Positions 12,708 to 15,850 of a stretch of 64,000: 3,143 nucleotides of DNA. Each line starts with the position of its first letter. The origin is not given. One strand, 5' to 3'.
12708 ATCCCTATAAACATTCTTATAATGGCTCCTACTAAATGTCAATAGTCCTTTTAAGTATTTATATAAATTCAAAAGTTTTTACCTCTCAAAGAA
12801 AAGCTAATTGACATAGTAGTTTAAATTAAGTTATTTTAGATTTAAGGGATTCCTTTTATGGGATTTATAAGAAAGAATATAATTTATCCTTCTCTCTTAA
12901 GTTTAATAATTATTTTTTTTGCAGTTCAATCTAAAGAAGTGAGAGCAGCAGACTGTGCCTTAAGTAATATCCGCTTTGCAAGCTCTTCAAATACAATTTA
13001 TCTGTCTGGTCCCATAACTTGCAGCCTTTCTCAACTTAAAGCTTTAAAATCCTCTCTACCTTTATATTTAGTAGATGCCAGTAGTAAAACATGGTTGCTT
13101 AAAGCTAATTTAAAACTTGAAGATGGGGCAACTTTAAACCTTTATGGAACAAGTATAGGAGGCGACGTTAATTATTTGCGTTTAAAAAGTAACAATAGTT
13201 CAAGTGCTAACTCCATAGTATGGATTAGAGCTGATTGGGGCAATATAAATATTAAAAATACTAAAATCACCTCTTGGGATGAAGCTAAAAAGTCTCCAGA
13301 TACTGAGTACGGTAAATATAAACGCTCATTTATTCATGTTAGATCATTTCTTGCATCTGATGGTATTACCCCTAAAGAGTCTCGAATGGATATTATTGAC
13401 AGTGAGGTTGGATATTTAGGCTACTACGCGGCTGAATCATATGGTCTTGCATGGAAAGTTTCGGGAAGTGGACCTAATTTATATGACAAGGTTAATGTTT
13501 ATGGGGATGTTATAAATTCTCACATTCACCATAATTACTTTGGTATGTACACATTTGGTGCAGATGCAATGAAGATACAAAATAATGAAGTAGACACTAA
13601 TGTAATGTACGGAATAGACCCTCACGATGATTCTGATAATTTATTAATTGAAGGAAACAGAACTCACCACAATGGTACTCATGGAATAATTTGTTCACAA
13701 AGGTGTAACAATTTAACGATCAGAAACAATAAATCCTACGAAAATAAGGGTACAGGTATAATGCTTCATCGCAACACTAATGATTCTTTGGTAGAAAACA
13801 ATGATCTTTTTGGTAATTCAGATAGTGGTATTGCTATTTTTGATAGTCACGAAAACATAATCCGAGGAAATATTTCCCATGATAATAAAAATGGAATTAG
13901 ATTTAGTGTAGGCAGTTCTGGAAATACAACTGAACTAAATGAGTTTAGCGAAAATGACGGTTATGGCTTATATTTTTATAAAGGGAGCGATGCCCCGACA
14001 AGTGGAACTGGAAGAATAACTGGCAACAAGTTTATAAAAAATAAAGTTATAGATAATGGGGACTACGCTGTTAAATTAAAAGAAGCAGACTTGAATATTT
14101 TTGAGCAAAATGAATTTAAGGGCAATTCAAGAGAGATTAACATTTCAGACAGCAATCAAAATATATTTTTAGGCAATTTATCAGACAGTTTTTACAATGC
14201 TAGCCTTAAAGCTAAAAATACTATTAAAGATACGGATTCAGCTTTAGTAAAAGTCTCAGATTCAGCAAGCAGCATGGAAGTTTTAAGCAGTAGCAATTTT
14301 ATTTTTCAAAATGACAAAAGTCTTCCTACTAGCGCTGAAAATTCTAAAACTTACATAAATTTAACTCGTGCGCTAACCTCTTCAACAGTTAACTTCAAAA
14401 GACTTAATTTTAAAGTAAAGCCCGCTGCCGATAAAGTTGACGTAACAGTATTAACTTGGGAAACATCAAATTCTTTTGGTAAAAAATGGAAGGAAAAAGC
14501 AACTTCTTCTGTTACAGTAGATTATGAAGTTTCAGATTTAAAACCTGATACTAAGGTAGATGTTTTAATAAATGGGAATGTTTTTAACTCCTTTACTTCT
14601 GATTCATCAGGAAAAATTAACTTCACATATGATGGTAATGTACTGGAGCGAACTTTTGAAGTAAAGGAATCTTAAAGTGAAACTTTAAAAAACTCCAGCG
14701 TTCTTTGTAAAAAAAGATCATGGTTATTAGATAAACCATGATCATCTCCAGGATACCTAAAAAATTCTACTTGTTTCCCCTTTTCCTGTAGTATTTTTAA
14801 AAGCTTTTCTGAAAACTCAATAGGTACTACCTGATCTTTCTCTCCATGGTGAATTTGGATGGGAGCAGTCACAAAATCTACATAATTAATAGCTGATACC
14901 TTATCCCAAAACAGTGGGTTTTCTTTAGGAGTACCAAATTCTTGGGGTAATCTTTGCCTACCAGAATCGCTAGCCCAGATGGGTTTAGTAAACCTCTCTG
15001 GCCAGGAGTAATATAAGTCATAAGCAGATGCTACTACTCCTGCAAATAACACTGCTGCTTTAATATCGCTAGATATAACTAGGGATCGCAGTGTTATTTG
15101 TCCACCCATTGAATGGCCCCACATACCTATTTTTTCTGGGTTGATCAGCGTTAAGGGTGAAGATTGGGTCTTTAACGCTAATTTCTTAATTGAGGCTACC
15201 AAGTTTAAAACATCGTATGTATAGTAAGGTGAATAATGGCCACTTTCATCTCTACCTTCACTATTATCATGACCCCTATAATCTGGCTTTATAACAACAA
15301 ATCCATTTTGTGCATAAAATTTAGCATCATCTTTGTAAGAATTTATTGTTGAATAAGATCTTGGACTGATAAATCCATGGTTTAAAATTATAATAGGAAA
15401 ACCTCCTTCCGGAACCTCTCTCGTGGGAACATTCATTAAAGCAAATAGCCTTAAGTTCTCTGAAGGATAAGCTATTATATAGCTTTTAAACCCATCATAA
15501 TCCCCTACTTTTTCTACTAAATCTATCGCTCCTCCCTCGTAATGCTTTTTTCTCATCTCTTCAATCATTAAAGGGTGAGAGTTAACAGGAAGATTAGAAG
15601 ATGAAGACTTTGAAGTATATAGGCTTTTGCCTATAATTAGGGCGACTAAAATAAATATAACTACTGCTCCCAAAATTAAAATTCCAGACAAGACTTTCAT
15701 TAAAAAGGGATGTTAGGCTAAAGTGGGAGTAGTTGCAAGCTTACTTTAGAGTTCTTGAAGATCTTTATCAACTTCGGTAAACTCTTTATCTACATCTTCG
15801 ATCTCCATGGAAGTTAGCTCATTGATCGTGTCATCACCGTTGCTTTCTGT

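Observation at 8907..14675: Compact alginate-like polyuronate module: Alg8-like GT2 synthase fused to LysM and an AlgG-like C5-epimerase, plus secreted epimerase paralog and nucleotide-sugar dehydrogenase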

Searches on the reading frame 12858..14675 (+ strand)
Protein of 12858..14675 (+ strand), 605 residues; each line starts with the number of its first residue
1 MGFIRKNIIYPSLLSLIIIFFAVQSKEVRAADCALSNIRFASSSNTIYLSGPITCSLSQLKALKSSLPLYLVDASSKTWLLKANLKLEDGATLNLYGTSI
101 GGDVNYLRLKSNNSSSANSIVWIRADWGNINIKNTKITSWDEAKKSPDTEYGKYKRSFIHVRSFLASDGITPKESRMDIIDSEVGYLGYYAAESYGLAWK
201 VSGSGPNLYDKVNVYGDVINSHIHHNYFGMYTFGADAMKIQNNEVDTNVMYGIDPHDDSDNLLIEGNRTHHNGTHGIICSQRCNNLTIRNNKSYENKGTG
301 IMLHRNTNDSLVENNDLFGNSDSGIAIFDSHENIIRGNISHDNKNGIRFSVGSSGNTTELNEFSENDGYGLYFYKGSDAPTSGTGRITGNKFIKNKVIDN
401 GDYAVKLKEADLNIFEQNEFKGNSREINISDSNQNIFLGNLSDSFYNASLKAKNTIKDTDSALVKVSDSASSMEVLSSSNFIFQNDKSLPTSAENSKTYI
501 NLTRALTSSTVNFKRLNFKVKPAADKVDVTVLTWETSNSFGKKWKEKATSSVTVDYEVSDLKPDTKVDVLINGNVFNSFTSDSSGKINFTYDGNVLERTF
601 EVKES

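Call 3: search_protein_families(library=pfam, proteins=[window:12858-14675:+], max_evalue=0.01)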
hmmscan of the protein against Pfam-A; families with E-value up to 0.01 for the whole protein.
window:12858-14675:+ (605 aa): 2 families
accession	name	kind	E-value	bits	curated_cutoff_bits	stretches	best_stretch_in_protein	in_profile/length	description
PF13229.12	Beta_helix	-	2e-29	102.7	25.9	2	258-378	30-149/158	Right handed beta helix region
PF05048.19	NosD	-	2.5e-19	70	23.6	3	281-397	66-174/212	Periplasmic copper-binding protein (NosD)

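Call 4: search_protein_families(library=ncbifam, proteins=[window:12858-14675:+], max_evalue=0.01)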
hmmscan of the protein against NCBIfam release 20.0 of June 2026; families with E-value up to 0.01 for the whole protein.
window:12858-14675:+ (605 aa): 5 families
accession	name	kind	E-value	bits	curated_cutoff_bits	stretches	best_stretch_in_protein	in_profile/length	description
NF038177.1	epimerase_AlgG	equivalog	4.3e-35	121.3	700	1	100-349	161-397/519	mannuronan 5-epimerase AlgG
TIGR04247.1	NosD_copper_fam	subfamily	9.9e-10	37.5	300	1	219-366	141-285/377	nitrous oxide reductase family maturation protein NosD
TIGR03804.1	para_beta_helix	repeat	1.9e-08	33.9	19.45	2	300-344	1-43/44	parallel beta-helix repeat protein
TIGR03805.1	beta_helix_1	subfamily_domain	6.1e-06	25.5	141.5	2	240-320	97-173/314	parallel beta-helix domain-containing protein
NF058592.1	GxPGS_dom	subfamily_domain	0.0074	16.3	45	0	559-591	19-51/65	PGS family Ig-like domain-containing protein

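Call 6: search_solved_structures(query=window:12858-14675:+, max_evalue=0.001, show_alignments=2)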
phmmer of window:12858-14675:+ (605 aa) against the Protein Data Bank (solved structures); distinct sequences matched with E-value up to 0.001: 8.
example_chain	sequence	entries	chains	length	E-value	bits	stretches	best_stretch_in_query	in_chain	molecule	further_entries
4ozz_A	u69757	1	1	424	3.7e-21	78.7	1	128-349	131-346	Poly(beta-D-mannuronate) C5 epimerase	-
4ozy_A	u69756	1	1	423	7.2e-21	77.7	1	128-349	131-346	Poly(beta-D-mannuronate) C5 epimerase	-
4nk6_A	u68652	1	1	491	3.9e-20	75.3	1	128-349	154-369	Poly(beta-D-mannuronate) C5 epimerase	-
4nk8_A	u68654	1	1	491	3.6e-19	72.1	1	128-349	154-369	Poly(beta-D-mannuronate) C5 epimerase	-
5lw3_A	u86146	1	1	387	2.5e-13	52.8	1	234-336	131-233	Poly(beta-D-mannuronate) C5 epimerase 6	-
2pyg_A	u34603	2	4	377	6e-12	48.3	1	234-332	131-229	Poly(beta-D-mannuronate) C5 epimerase 4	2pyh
8xfq_A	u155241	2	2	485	1.3e-07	34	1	242-334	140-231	mannuronan 5-epimerase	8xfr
8ja4_A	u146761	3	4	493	1.4e-07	33.9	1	242-334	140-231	mannuronan 5-epimerase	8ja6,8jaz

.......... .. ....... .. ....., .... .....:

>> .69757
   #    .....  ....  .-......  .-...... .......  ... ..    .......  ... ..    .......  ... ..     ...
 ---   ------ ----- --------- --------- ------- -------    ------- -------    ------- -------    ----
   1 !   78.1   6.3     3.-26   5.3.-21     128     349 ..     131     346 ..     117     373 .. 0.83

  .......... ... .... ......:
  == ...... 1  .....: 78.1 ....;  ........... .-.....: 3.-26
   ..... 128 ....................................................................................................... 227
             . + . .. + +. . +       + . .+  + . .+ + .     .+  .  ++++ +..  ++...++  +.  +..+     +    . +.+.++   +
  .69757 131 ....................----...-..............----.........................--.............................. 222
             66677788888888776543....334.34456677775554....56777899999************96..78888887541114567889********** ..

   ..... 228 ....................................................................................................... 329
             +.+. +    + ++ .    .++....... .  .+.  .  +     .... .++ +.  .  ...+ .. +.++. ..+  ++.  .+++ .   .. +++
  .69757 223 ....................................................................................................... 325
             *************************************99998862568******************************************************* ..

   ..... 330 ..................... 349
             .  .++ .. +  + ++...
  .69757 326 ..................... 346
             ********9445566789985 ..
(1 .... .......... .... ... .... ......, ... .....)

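Call 55: find_homologous_proteins(query=window:12858-14675:+, max_evalue=0.00001)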
Query window:12858-14675:+ (605 aa): 1247 proteins with E <= 0.00001 among 8000 candidates; the best 120 are listed.
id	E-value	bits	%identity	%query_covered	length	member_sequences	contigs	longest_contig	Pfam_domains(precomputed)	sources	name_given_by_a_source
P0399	0.0e+0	1339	100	100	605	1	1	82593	PF13229.13,PF05048.20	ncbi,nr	ncbi:right-handed parallel beta-helix repeat-containing protein [Candidatus Daviesbacteria bacterium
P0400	0.0e+0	1097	81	100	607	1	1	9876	PF13229.13,PF05048.20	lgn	-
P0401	0.0e+0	1090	81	100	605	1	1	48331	PF13229.13,PF05048.20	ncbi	-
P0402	0.0e+0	1056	78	100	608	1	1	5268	PF13229.13,PF05048.20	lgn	-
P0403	2.3e-223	761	60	98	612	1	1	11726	PF13229.13,PF05048.20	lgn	-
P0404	4.2e-222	757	59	99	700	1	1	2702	PF13229.13,PF05048.20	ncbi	-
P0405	6.4e-216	737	59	96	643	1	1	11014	PF13229.13,PF05048.20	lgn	-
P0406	9.8e-216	736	57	99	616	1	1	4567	PF13229.13,PF05048.20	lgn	-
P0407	9.5e-214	729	56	99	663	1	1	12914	PF13229.13,PF05048.20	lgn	-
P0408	2.0e-211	722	57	99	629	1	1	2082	PF13229.13,PF05048.20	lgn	-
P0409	3.6e-211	721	57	96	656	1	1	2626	PF13229.13,PF05048.20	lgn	-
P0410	1.1e-206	706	61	89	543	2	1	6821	PF13229.13,PF05048.20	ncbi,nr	ncbi:MAG: right-handed parallel beta-helix repeat-containing protein, partial [Candidatus Levybacter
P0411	1.1e-201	690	55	95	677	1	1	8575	PF13229.13,PF05048.20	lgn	-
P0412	1.6e-201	689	53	100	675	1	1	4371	PF13229.13,PF05048.20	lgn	-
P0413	1.4e-199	683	58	66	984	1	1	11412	PF13229.13,PF05048.20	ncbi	-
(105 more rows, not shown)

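Call 93: predict_structure(alignment_id=A3)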
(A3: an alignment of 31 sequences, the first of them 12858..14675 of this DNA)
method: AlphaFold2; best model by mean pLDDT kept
length: 605 residues; sequences in the alignment: 31
mean_pLDDT: 93.2   pTM: 0.88
mean pLDDT of the five models: 93.2, 93.0, 92.8, 92.6, 92.3
residues with pLDDT >= 90: 523; 70-90: 50; 50-70: 18; < 50: 14
segments of 3 or more residues with pLDDT < 50: 1-7, 23-29
pLDDT, mean of each block of 10 residues (from residue 1): 43 57 46 92 94 96 96 97 96 98 97 74 97 98 90 90 95 98 97 91 89 98 98 97 98 96 99 97 96 99 96 99 98 98 98 97 98 93 92 98 97 98 96 98 95 98 97 98 97 97 95 97 94 92 94 95 97 96 97 88 94
secondary structure, 60 per line:
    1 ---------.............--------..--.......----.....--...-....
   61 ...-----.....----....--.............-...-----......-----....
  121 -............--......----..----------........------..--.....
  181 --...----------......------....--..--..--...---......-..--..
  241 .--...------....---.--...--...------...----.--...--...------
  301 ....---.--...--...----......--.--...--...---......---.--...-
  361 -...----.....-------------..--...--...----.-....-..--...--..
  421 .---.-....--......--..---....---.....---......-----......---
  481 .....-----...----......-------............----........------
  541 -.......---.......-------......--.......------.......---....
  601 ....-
elements in order: H10-22 E38-41 E46-50 E53-55 H57-63 E69-73 E78-81 E84-96 E106-111 E122-133 E136-141 E158-165 E176-180 E183-185 E196-201 H208-211 E222-224 E228-233 E239-241 E244-246 E253-256 E263-265 E268-270 E277-279 E287-289 E292-294 E301-304 E311-313 E316-318 E323-328 E334-336 E339-341 E345-350 E357-359 E362-364 E369-373 E391-393 E396-398 E405-408 E414-416 E419-421 E427-430 E433-438 E446-449 E453-457 E461-466 E472-477 E481-485 E491-493 E498-503 E511-522 E527-534 E542-548 E552-558 E566-571 E574-580 E587-593 E597-604

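Call 95: fold_search(model_id=the predicted structure, library=pdb)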
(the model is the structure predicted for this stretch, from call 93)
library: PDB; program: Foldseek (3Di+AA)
matches with E <= 10: 955; with E <= 0.001: 57
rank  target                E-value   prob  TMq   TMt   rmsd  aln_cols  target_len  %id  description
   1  4nk6                  6.0e-16  1.00  0.51  0.71   2.9       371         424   22  Crystal Structure of the periplasmic alginate epimerase AlgG (released 2014-01-15)
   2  4ozz                  3.3e-15  1.00  0.50  0.71   3.7       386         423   20  Crystal Structure of the periplasmic alginate epimerase AlgG T265N T268M double mutant (released 2015-03-04)
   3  4nk8                  1.1e-14  1.00  0.51  0.71   2.6       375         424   21  Crystal Structure of the periplasmic alginate epimerase AlgG D317A mutant (released 2014-01-15)
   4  4ozy                  4.3e-14  1.00  0.50  0.70   2.6       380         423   21  Crystal Structure of the periplasmic alginate epimerase AlgG T265N mutant (released 2015-03-04)
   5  6f7k_B                2.0e-09  1.00  0.36  0.39  11.4       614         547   12  Crystal structure of Dettilon tailspike protein (gp208) (released 2018-12-19)
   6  8jaz_A                7.5e-07  1.00  0.29  0.36  15.7       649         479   13  Structure of the alginate epimerase/lyase complexed with di-mannuronic acid (released 2024-05-08)
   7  2pyg_B                2.8e-06  1.00  0.28  0.42  13.3       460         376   15  Azotobacter vinelandii Mannuronan C-5 epimerase AlgE4 A-module (released 2008-05-27)
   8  4xn0                  3.3e-06  1.00  0.33  0.33  17.4       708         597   10  Tailspike protein mutant E372A of E. coli bacteriophage HK620 (released 2016-01-27)
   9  6gvp_A                5.0e-06  1.00  0.34  0.34  13.8       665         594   11  TAILSPIKE PROTEIN MUTANT E372Q (DELTA N471/S472) OF E. COLI BACTERIOPHAGE HK620 IN COMPLEX WITH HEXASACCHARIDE (released 2018-07-11)
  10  4xnf                  7.8e-06  1.00  0.27  0.27  14.8       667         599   11  Tailspike protein double mutant D339A/E372Q of E. coli bacteriophage HK620 (released 2016-01-27)
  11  2pyg_A                8.2e-06  1.00  0.29  0.45  12.0       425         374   17  Azotobacter vinelandii Mannuronan C-5 epimerase AlgE4 A-module (released 2008-05-27)
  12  8wm1_A                9.4e-06  1.00  0.25  0.31  16.0       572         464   13  DHS dehydratase (released 2024-10-02)
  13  2x6x_A                9.4e-06  1.00  0.25  0.25  15.5       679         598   10  Tailspike protein mutant D339N of E.coli bacteriophage HK620 in complex with hexasaccharide (released 2011-03-02)
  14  2pyh_A                1.3e-05  1.00  0.32  0.49   9.9       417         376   14  Azotobacter vinelandii Mannuronan C-5 epimerase AlgE4 A-module complexed with mannuronan trisaccharide (released 2008-05-27)
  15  4xn3_A                1.4e-05  1.00  0.34  0.35  13.6       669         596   10  Tailspike protein mutant E372A of E. coli bacteriophage HK620 in complex with hexasaccharide (released 2016-01-27)
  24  8ja4                  3.5e-05  1.00  0.32  0.40  14.6       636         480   14  Structure of the alginate epimerase/lyase (released 2024-05-08)
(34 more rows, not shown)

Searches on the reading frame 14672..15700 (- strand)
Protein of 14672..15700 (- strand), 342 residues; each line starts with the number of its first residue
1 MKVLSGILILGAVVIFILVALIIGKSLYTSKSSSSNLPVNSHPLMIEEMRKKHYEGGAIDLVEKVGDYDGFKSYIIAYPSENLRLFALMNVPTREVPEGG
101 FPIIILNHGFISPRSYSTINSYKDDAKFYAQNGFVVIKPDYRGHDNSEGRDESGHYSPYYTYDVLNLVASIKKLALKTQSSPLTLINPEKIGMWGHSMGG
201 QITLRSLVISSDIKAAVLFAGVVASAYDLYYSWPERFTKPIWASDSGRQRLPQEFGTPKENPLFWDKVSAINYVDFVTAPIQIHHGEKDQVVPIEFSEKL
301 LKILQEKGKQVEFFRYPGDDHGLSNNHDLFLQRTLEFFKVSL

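Call 3: search_protein_families(library=pfam, proteins=[window:14672-15700:-], max_evalue=0.01)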
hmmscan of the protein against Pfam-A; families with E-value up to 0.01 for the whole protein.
window:14672-15700:- (342 aa): 14 families
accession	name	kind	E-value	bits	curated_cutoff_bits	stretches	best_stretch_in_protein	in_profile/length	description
PF00326.27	Peptidase_S9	-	5.5e-18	65.7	22.6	1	122-339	3-207/213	Prolyl oligopeptidase family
PF12146.15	Hydrolase_4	-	1e-14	54.9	27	2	104-229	7-117/239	Serine aminopeptidase, S33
PF01738.24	DLH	-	1.5e-13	51.3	21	2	271-327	136-192/217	Dienelactone hydrolase family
PF20434.5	BD-FAE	-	5.3e-12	46.1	26.8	1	98-302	10-213/215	BD-FAE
PF00561.26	Abhydrolase_1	-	9.9e-11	42.2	25.8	1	102-235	1-111/245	alpha/beta hydrolase fold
PF02230.22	Abhydrolase_2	-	4.5e-07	30.4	23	1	278-326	156-204/217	Phospholipase/Carboxylesterase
PF12697.13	Abhydrolase_6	-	8.3e-07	30.3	26.3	1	129-265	23-151/217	Alpha/beta hydrolase family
PF02129.25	Peptidase_S15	-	1e-06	29.1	23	1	117-231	36-138/262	X-Pro dipeptidyl-peptidase (S15 family)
PF03583.20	LIP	-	1.1e-05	25.4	23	0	131-208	24-90/286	Secretory lipase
PF07859.19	Abhydrolase_3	-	0.00033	20.9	25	1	175-323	63-208/210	alpha/beta hydrolase fold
PF07224.18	Chlorophyllase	-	0.0011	18.3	26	1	98-204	39-131/301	Chlorophyllase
PF03403.19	PAF-AH_p_II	-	0.0018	17.3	20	0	79-144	80-138/372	Platelet-activating factor acetylhydrolase, isoform II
PF08840.17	BAAT_C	-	0.0046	17.5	20.9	0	187-321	20-158/210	BAAT / Acyl-CoA thioester hydrolase C terminal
PF12740.14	PETase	-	0.0058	16.5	28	0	169-220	105-156/263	PET hydrolase-like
